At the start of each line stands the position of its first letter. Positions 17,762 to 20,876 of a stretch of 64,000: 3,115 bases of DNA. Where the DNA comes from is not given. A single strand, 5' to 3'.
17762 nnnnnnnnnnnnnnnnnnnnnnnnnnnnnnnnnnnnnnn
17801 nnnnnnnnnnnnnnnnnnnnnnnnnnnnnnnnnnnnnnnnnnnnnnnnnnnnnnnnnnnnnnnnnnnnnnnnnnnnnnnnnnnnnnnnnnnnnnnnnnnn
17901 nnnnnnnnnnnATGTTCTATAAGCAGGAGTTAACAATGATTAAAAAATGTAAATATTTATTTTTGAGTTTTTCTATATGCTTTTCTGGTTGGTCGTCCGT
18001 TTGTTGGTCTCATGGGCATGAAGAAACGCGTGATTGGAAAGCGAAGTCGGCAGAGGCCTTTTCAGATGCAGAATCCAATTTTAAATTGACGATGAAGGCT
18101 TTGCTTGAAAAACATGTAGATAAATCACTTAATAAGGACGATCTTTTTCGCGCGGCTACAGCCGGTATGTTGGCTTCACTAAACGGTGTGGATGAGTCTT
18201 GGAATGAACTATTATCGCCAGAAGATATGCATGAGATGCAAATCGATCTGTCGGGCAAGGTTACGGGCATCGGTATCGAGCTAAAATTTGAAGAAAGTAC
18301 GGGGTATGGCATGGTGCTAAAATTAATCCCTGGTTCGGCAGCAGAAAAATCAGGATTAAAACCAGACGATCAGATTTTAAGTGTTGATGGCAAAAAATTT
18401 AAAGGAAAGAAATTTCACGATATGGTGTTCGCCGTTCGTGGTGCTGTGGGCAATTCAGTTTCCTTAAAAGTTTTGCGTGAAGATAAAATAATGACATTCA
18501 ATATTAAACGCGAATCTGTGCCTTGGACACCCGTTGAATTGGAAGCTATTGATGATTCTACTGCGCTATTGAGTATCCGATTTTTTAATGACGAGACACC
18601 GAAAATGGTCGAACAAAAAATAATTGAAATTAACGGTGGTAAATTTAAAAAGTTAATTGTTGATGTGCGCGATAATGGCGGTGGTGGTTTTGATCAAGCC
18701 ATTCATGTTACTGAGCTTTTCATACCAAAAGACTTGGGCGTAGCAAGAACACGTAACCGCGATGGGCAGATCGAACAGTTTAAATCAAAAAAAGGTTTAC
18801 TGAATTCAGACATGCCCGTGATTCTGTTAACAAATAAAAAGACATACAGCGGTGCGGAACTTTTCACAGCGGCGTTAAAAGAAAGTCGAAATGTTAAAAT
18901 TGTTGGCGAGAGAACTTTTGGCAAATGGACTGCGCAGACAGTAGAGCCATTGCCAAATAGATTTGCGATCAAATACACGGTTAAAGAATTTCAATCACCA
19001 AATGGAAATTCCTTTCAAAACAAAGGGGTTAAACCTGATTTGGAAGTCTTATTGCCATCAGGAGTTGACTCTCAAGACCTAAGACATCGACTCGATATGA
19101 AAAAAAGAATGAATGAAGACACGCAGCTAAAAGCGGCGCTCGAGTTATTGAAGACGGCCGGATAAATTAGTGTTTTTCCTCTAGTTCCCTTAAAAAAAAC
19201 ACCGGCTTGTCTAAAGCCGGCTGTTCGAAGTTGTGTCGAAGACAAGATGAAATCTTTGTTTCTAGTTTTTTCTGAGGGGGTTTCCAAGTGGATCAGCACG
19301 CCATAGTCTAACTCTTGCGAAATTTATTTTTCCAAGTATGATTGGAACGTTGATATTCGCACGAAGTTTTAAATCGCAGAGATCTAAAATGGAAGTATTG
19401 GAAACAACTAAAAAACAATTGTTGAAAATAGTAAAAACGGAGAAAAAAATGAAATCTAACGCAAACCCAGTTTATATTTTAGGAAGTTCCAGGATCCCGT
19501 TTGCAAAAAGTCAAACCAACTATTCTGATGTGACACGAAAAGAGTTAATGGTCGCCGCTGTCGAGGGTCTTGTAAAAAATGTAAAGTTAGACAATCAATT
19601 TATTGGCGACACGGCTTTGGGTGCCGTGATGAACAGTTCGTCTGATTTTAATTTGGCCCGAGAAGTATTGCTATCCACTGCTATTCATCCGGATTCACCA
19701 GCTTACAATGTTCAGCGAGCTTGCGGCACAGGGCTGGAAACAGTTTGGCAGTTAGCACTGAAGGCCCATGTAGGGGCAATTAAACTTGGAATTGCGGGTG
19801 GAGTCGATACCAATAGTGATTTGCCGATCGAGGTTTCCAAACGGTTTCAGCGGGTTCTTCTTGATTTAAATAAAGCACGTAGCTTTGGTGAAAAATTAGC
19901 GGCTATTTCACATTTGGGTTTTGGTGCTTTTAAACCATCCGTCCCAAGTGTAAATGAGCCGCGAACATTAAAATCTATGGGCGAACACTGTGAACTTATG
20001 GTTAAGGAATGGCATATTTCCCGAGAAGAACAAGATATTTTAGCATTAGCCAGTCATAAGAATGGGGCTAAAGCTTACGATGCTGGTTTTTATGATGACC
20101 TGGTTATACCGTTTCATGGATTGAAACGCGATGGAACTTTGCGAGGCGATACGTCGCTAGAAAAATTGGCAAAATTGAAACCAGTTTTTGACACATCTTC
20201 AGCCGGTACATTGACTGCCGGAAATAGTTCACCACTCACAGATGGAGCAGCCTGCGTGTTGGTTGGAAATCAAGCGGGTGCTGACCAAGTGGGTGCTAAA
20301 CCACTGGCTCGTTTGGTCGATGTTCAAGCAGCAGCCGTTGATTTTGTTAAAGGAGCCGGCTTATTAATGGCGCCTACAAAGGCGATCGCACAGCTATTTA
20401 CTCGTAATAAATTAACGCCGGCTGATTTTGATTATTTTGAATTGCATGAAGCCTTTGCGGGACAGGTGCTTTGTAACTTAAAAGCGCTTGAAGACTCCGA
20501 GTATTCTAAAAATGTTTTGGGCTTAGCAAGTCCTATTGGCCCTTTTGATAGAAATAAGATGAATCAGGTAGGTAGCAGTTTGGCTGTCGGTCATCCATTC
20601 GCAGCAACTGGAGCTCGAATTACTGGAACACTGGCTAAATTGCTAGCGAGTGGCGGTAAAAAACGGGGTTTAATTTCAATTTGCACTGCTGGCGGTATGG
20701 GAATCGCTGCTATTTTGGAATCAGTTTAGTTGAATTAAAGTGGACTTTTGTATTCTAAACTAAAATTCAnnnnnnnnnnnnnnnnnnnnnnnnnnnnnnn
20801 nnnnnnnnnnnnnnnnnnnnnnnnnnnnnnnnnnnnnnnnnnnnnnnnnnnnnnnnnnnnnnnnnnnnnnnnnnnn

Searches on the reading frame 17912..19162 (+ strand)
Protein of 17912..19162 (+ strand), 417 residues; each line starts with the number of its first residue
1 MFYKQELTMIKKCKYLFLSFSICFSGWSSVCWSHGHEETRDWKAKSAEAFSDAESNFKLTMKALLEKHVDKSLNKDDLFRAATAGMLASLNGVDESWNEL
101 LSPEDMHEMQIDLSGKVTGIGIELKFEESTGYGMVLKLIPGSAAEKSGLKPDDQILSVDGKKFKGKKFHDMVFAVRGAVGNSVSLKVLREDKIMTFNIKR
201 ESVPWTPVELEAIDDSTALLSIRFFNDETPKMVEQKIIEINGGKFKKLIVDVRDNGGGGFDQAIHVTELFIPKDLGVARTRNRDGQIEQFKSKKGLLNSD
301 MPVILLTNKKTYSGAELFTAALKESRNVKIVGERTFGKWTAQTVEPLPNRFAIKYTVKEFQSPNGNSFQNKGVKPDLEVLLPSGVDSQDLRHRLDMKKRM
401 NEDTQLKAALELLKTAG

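Call 18: search_protein_families(library=pfam, proteins=[window:17912-19162:+], max_evalue=0.00001)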
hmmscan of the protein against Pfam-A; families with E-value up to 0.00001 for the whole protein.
window:17912-19162:+ (417 aa): 4 families
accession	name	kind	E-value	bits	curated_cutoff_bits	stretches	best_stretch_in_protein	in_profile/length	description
PF03572.23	Peptidase_S41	-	3.3e-41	141.1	24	1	217-379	2-165/165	Peptidase family S41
PF17820.7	PDZ_6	-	2.7e-10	40.3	27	1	137-189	4-54/54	PDZ domain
PF13180.12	PDZ_2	-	5.9e-10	39.7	27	1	120-199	3-79/80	PDZ domain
PF00595.29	PDZ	-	1e-09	39.1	23.2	1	111-187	2-80/81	PDZ domain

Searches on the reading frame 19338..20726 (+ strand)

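Call 18: search_protein_families(library=pfam, proteins=[window:19338-20726:+], max_evalue=0.00001)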
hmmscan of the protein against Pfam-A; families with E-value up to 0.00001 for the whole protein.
window:19338-20726:+ (463 aa): 2 families
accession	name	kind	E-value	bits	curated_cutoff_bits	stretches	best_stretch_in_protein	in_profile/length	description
PF00108.29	Thiolase_N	-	3e-45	155.1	26.4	1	45-310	1-257/260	Thiolase, N-terminal domain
PF02803.24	Thiolase_C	-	3.8e-29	101.3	27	1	321-461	2-122/123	Thiolase, C-terminal domain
